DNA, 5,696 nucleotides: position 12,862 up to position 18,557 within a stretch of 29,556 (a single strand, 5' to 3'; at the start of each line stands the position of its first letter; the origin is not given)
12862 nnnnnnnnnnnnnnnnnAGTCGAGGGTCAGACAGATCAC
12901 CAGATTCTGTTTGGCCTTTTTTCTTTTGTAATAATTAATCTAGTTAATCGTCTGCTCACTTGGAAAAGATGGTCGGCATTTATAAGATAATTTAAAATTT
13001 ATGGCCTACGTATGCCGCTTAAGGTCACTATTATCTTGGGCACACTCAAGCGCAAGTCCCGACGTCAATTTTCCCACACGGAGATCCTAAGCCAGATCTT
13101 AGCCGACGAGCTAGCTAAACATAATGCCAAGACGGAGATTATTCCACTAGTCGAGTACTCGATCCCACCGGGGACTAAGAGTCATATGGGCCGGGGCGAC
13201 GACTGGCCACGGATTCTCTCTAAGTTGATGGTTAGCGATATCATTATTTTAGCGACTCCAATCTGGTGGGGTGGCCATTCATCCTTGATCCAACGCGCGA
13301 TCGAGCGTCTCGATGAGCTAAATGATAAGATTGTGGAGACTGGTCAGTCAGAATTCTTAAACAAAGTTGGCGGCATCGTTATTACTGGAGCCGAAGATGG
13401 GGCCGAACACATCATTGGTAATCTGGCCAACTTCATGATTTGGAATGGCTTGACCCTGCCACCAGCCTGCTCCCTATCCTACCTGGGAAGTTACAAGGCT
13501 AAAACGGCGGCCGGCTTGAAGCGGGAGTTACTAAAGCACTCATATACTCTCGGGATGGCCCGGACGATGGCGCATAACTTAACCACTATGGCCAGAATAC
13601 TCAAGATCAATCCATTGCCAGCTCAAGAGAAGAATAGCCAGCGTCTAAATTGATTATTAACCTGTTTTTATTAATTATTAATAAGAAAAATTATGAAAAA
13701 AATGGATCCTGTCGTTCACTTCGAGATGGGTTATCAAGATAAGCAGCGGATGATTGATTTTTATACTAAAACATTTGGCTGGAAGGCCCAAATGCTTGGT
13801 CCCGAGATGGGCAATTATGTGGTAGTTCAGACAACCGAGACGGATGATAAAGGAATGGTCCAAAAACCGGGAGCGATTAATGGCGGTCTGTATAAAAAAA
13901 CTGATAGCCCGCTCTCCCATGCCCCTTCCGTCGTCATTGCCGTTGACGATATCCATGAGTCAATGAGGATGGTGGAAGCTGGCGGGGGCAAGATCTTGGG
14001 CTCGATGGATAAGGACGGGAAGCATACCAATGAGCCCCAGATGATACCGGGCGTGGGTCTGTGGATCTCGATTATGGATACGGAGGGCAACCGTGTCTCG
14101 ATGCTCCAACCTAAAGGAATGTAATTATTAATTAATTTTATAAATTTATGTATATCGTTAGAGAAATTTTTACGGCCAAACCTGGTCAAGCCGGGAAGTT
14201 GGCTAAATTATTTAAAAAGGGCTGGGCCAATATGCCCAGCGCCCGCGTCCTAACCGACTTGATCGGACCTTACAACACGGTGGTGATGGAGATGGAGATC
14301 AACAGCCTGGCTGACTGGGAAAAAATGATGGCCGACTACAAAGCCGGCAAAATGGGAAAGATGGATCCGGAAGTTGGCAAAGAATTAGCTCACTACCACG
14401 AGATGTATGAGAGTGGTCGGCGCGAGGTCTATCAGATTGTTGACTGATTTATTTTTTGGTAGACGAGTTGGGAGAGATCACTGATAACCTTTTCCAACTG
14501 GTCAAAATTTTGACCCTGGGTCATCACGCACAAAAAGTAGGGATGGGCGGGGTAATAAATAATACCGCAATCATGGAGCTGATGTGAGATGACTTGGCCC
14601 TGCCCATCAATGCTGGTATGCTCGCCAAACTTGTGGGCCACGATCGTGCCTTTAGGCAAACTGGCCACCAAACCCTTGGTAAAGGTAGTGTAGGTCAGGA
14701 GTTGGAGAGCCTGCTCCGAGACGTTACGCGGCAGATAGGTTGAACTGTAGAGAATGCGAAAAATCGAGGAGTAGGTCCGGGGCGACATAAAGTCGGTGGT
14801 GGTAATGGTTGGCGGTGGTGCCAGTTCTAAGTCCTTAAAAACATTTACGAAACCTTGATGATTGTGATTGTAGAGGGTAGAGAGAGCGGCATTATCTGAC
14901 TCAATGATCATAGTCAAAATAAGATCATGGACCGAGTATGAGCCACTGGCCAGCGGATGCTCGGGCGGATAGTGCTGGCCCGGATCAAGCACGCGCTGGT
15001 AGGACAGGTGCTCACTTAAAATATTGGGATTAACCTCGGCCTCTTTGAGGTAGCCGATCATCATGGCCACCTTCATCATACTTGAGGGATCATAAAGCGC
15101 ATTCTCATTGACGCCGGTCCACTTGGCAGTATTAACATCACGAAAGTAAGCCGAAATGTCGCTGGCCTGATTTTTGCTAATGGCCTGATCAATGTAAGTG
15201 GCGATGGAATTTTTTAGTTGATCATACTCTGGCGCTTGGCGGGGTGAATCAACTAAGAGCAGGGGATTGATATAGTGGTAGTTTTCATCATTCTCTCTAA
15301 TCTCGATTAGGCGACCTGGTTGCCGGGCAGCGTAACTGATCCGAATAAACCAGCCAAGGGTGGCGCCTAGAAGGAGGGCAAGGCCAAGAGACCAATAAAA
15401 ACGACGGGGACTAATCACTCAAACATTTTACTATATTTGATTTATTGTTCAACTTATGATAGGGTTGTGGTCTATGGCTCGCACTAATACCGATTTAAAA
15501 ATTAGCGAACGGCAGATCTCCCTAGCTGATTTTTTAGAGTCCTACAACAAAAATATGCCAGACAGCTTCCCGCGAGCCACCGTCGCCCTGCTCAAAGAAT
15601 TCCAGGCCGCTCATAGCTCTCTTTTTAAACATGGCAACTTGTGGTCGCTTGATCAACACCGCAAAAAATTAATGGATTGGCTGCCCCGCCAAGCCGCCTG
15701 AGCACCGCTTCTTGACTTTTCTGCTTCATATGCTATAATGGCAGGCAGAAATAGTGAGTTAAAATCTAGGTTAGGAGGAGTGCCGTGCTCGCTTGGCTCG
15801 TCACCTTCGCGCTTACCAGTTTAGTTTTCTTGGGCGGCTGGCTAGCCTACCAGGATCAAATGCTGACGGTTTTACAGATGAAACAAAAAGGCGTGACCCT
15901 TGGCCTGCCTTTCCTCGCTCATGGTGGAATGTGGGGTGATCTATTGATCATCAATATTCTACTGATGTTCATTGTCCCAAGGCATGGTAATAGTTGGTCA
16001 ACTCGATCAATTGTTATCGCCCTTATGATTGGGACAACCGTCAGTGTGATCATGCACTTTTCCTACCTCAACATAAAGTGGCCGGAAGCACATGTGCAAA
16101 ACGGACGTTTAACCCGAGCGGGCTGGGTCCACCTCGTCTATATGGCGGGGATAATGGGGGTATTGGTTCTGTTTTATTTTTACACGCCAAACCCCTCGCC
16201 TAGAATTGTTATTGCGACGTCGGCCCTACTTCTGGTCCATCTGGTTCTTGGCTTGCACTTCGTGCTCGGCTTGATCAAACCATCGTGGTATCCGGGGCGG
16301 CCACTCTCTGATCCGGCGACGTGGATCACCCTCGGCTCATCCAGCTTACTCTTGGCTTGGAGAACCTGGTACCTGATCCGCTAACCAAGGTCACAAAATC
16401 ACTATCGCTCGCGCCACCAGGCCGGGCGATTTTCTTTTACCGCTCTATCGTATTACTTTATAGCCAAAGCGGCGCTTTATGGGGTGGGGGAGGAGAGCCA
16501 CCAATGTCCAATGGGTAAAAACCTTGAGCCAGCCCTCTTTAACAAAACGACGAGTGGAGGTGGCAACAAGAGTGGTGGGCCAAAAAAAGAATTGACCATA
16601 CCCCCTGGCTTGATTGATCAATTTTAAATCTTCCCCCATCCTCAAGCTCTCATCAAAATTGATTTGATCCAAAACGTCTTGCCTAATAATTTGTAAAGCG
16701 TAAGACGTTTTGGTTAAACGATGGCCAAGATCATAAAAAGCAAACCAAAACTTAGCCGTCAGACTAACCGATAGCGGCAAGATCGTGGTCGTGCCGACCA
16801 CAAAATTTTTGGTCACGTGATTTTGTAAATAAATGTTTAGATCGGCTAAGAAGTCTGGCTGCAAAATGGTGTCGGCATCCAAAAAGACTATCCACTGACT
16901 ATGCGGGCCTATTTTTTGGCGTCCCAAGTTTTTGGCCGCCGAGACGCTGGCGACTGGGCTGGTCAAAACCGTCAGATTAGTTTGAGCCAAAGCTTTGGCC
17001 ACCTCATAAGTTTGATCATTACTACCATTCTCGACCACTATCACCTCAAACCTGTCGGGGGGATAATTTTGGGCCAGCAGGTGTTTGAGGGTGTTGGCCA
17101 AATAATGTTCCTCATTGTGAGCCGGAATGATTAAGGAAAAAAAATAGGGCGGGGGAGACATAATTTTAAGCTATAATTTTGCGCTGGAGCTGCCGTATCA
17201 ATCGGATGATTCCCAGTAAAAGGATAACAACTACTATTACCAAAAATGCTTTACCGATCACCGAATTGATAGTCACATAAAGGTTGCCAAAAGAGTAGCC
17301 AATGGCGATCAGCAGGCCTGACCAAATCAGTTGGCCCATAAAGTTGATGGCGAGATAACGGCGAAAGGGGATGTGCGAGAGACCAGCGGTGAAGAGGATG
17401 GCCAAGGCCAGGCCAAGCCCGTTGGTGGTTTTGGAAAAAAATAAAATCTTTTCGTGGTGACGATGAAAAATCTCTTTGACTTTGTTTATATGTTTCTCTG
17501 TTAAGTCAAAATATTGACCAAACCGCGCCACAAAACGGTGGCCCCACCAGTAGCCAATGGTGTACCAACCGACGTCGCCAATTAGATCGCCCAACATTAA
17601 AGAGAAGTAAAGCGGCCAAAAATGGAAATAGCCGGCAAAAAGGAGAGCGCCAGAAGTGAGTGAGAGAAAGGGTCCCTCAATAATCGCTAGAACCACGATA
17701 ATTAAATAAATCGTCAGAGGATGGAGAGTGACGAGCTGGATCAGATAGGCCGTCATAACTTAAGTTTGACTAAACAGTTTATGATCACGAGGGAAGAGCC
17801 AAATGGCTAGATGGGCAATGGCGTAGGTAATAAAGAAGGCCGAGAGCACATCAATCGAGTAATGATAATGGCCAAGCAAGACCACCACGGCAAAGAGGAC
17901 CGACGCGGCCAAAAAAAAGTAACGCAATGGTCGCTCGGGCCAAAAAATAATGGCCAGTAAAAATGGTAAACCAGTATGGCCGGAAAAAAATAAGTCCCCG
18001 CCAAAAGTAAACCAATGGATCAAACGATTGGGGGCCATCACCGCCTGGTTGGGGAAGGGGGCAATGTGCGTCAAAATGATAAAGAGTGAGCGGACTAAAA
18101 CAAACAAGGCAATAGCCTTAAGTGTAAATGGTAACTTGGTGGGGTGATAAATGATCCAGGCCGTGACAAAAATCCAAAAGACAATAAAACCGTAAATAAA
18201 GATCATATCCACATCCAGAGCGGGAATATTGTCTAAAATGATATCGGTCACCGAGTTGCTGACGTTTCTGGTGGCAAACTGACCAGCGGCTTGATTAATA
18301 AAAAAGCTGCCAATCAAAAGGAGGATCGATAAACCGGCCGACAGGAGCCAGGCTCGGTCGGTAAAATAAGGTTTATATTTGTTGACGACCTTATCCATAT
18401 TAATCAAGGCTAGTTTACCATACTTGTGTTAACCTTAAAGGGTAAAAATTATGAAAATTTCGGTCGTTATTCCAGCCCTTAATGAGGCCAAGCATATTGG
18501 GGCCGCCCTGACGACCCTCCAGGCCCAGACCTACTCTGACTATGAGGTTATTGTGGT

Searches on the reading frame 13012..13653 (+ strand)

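Call 10: search_protein_families(library=pfam, proteins=[window:13012-13653:+], max_evalue=0.01)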
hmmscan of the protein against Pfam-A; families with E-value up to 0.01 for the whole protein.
window:13012-13653:+ (213 aa): 2 families
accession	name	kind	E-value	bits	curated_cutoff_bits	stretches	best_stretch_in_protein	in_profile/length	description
PF03358.20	FMN_red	-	4.8e-16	59.1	24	1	4-152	2-142/152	NADPH-dependent FMN reductase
PF02525.22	Flavodoxin_2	-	0.003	17.7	27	1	21-99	15-102/198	Flavodoxin-like fold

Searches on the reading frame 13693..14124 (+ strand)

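Call 10: search_protein_families(library=pfam, proteins=[window:13693-14124:+], max_evalue=0.01)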
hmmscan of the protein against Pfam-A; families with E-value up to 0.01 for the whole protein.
window:13693-14124:+ (143 aa): 2 families
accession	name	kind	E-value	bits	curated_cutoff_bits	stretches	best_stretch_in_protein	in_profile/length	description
PF00903.31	Glyoxalase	-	2.6e-06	28.3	20.6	1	8-112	3-106/121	Glyoxalase/Bleomycin resistance protein/Dioxygenase superfamily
PF22677.2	Ble-like_N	-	0.0004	20.5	24.5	1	7-47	2-40/41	Bleomycin resistance protein-like N-terminal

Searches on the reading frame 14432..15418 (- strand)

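Call 10: search_protein_families(library=pfam, proteins=[window:14432-15418:-], max_evalue=0.01)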
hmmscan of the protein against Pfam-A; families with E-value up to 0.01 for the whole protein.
window:14432-15418:- (328 aa): 1 family
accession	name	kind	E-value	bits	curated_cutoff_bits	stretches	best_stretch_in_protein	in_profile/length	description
PF13354.11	Beta-lactamase2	-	1e-25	90.8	22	1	90-300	2-214/214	Beta-lactamase enzyme family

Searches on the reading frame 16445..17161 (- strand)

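Call 10: search_protein_families(library=pfam, proteins=[window:16445-17161:-], max_evalue=0.01)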
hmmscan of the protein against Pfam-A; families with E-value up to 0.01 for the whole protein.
window:16445-17161:- (238 aa): 5 families
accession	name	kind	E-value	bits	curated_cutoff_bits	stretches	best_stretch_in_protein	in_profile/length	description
PF00535.33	Glycos_transf_2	-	5.8e-22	78.8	23.3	1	9-121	1-112/168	Glycosyl transferase family 2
PF13641.12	Glyco_tranf_2_3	-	1.6e-16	61.5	27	1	5-125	2-122/230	Glycosyltransferase like family 2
PF10111.15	Glyco_tranf_2_2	-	7.7e-12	45.7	27.3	1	10-108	2-102/276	Glycosyltransferase like family 2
PF13704.12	Glyco_tranf_2_4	-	4.5e-07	30.7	27.5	1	15-100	1-84/98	Glycosyl transferase family 2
PF03452.20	Anp1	-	0.0079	16.1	28.8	0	18-107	69-157/263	Anp1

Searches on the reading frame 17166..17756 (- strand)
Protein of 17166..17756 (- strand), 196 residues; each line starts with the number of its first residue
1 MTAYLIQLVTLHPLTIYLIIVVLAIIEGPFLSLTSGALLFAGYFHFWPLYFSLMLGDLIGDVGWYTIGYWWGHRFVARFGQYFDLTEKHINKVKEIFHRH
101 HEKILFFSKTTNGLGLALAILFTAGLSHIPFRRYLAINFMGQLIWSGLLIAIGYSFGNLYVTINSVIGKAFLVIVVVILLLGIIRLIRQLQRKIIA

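Call 11: search_protein_families(library=pfam, proteins=[window:17166-17756:-], max_evalue=0.01)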
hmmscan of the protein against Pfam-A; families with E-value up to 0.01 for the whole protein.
window:17166-17756:- (196 aa): 1 family
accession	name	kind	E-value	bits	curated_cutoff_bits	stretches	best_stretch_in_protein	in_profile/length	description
PF09335.16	VTT_dom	-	3e-13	50.8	33.9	1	37-154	6-122/123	VTT domain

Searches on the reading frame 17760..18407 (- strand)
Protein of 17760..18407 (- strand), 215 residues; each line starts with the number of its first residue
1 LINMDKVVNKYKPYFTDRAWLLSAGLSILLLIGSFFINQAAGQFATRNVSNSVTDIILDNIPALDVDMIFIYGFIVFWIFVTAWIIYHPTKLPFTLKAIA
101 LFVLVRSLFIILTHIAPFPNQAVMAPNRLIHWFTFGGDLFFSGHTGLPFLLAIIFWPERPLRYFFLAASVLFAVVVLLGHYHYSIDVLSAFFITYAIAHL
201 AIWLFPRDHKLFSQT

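Call 11: search_protein_families(library=pfam, proteins=[window:17760-18407:-], max_evalue=0.01)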
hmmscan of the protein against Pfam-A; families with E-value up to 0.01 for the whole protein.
window:17760-18407:- (215 aa): 2 families
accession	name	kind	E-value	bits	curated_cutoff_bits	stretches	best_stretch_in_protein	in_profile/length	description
PF14360.12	PAP2_C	-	9.2e-09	36.2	27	1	137-198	3-69/74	PAP2 superfamily C-terminal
PF01569.27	PAP2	-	0.0026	17.9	27.2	1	126-207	35-127/130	PAP2 superfamily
